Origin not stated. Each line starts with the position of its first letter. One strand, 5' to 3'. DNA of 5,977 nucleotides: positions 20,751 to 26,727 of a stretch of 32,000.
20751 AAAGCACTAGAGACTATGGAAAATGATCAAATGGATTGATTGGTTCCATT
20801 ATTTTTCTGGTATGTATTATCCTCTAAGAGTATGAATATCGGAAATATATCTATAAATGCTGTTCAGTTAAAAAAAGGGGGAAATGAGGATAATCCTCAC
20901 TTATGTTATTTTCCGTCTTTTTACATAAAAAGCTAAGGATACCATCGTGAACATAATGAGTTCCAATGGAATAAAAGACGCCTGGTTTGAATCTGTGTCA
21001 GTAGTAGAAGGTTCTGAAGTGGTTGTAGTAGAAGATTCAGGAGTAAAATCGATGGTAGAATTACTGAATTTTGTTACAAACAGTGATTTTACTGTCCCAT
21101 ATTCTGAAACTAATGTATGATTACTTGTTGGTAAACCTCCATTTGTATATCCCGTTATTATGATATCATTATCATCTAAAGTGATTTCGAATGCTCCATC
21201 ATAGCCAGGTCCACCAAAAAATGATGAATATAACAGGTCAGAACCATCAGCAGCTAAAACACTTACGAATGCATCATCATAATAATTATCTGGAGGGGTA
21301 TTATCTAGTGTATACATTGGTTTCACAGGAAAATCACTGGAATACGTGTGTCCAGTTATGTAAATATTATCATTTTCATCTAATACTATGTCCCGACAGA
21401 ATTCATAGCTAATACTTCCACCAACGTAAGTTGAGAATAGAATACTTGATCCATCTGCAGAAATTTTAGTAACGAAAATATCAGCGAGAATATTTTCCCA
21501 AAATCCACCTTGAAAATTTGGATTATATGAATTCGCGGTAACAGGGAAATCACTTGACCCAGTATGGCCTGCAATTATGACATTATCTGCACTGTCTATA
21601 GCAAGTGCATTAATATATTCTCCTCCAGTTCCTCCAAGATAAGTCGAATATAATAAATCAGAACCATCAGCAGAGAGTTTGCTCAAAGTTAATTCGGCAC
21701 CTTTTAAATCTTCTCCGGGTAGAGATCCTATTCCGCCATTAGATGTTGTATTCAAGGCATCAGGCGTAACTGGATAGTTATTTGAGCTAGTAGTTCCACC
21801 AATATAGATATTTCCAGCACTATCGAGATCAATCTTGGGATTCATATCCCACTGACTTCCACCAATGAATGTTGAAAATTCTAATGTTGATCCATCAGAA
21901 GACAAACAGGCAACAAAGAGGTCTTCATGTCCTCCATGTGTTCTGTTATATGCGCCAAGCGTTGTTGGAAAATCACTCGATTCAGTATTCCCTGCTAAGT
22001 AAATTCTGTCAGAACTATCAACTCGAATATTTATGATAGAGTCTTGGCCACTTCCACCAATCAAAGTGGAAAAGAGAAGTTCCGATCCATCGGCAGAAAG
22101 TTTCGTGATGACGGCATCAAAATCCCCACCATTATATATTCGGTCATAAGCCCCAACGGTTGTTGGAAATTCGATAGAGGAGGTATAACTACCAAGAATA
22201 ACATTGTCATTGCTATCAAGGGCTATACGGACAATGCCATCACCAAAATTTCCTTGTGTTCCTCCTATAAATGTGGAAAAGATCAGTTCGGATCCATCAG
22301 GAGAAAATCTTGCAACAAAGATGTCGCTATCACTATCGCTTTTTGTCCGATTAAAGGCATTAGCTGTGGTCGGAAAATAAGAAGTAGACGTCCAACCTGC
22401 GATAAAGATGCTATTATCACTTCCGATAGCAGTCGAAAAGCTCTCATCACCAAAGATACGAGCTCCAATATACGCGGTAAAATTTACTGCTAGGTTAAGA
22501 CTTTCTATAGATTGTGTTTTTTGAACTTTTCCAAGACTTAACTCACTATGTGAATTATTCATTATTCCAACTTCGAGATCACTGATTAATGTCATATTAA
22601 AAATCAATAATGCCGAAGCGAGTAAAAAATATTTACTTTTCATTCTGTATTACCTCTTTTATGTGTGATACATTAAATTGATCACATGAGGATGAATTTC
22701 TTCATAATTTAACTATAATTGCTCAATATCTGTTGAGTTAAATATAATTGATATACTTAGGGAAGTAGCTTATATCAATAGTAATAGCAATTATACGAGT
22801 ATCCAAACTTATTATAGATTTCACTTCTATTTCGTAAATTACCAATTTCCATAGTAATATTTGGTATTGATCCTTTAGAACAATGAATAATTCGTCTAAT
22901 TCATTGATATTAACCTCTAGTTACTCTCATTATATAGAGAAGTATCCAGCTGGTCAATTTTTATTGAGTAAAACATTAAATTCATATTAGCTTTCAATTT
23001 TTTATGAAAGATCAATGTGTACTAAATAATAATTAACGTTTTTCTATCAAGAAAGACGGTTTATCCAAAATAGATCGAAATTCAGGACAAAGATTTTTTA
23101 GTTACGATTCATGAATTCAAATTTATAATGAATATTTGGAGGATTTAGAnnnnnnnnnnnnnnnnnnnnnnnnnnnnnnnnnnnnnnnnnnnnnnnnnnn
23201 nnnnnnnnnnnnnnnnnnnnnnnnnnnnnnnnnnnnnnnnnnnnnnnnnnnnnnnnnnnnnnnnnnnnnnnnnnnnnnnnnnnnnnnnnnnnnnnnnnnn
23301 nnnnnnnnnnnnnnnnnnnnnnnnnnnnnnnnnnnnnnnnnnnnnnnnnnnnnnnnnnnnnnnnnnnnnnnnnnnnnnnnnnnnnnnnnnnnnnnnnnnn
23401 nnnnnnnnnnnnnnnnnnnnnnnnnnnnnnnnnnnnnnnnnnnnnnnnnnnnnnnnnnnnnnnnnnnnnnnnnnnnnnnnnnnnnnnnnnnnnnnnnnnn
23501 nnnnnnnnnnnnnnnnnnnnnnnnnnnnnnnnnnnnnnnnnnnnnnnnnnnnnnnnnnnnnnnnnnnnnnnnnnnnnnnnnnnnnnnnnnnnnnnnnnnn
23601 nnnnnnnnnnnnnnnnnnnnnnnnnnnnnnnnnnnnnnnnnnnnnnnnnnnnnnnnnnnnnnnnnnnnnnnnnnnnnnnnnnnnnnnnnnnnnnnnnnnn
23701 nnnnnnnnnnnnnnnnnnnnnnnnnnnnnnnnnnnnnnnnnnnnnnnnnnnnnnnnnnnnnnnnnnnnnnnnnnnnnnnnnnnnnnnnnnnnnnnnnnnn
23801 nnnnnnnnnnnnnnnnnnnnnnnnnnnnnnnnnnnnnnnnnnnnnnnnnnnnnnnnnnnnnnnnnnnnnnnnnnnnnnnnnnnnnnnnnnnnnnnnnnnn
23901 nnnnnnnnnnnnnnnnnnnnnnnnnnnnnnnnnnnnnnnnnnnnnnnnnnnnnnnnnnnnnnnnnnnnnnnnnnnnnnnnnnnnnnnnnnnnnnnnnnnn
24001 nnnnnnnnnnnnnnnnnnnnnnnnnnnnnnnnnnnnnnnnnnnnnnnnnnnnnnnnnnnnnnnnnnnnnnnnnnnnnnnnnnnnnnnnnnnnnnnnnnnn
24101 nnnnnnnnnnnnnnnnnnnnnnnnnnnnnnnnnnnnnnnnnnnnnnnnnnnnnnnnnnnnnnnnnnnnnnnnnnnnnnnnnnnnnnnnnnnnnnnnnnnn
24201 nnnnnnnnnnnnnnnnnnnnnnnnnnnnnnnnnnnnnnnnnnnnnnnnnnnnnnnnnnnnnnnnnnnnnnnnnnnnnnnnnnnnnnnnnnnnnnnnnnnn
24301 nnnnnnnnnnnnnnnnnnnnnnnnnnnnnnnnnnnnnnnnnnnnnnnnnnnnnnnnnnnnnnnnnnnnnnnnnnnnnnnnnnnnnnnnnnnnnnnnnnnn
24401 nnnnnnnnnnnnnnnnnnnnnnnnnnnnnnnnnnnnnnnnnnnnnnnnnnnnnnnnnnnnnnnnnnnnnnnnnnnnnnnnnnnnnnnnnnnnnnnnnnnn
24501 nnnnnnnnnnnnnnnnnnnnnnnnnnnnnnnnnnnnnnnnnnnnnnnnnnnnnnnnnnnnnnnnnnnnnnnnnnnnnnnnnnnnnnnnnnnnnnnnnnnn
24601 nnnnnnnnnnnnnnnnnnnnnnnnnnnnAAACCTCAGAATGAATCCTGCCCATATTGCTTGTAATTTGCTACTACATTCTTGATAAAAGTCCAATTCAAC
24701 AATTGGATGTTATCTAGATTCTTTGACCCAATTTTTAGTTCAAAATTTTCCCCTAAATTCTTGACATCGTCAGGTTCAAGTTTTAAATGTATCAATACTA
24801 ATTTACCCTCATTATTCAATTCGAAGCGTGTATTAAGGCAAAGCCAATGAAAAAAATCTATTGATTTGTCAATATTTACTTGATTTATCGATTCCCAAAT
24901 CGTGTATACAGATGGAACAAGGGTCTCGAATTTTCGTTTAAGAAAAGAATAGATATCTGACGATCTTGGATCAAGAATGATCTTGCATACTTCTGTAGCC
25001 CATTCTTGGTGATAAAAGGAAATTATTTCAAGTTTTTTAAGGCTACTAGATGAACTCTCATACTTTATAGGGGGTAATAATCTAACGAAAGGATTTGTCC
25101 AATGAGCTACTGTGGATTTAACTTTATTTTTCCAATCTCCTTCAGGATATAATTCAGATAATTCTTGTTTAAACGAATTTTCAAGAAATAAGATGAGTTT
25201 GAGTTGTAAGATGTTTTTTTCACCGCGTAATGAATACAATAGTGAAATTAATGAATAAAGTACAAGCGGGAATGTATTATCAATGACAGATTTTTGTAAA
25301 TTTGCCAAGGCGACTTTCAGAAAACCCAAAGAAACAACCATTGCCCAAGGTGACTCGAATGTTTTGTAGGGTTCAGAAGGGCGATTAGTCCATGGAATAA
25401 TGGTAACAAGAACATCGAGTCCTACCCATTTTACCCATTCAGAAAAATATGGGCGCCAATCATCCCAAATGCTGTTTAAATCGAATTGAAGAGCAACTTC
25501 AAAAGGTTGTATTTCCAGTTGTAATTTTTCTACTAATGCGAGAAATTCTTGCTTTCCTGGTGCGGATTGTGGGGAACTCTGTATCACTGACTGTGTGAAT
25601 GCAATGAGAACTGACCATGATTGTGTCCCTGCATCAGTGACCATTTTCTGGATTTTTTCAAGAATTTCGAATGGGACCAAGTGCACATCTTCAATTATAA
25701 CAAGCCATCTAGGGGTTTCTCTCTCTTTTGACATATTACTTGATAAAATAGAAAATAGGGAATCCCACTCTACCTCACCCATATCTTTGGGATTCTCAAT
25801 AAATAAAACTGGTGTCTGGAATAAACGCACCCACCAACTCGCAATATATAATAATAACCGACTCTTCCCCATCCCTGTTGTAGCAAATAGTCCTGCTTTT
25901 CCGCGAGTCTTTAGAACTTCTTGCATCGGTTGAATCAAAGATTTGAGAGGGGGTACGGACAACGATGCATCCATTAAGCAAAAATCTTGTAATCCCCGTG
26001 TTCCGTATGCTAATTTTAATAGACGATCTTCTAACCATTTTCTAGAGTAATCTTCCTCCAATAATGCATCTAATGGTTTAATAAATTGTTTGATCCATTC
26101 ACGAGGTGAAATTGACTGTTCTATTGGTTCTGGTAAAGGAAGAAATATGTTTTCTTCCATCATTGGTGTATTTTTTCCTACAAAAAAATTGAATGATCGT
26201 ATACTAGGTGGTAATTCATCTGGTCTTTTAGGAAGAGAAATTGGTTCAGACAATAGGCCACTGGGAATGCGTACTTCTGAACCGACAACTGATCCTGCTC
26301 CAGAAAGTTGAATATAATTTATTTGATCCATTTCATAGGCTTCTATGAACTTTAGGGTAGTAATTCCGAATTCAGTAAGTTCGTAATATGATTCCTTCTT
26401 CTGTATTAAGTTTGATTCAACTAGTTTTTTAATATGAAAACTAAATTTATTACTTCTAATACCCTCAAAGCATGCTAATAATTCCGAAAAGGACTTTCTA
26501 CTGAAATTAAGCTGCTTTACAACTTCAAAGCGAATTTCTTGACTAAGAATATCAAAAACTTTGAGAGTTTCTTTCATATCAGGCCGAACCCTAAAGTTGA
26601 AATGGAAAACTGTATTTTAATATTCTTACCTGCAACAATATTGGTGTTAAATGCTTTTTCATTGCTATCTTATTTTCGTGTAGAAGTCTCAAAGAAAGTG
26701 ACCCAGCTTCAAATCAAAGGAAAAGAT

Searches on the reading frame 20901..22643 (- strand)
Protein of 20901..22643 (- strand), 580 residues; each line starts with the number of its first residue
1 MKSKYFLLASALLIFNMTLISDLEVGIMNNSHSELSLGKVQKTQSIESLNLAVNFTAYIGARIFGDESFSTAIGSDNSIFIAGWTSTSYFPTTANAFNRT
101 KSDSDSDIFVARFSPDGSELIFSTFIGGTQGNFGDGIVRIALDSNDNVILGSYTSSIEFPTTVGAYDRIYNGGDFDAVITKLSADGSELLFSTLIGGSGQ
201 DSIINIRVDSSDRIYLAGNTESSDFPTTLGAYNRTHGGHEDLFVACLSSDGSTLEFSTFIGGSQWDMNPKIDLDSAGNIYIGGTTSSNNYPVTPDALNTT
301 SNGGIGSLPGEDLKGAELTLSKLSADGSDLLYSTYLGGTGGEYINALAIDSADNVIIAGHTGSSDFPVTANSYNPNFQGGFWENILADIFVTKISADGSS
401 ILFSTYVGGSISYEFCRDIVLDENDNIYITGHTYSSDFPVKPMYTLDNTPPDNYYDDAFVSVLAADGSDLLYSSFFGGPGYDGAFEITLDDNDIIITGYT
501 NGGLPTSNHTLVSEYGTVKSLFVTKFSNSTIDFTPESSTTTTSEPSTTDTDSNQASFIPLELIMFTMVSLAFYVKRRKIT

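Call 37: search_protein_families(library=pfam, proteins=[window:20901-22643:-], max_evalue=0.0001)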
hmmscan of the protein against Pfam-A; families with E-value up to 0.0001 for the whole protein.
window:20901-22643:- (580 aa): 2 families
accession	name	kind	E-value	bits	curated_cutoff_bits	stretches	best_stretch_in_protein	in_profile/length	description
PF06739.17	SBBP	-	6.1e-22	77.7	20.5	3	403-439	2-38/38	Beta-propeller repeat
PF17164.10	DUF5122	-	6.4e-05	23.6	27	0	76-118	3-31/36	Domain of unknown function (DUF5122) beta-propeller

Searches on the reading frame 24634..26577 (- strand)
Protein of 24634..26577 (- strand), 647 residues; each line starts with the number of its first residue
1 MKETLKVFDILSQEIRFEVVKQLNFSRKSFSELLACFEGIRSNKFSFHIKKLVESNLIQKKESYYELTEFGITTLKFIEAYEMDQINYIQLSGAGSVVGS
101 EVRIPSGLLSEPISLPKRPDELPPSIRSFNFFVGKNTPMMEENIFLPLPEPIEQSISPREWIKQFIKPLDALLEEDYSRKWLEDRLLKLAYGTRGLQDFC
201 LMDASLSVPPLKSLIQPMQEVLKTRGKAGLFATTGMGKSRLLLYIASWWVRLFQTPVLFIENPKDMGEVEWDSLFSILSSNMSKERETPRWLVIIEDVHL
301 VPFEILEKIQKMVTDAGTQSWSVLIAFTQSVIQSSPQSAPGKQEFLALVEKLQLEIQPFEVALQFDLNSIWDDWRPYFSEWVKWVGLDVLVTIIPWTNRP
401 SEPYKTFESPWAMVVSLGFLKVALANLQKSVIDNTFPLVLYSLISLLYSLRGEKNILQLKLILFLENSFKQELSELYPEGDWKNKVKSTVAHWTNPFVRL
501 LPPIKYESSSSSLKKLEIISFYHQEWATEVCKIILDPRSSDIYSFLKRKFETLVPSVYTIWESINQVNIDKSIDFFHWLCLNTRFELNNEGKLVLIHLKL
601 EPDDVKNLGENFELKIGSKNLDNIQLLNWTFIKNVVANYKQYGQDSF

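Call 37: search_protein_families(library=pfam, proteins=[window:24634-26577:-], max_evalue=0.0001)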
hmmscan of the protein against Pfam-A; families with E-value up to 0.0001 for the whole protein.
window:24634-26577:- (647 aa): 1 family
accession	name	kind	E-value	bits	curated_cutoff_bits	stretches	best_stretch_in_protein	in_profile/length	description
PF24038.1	DUF7347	-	3.5e-08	34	27.6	1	6-75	3-74/77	Domain of unknown function (DUF7347)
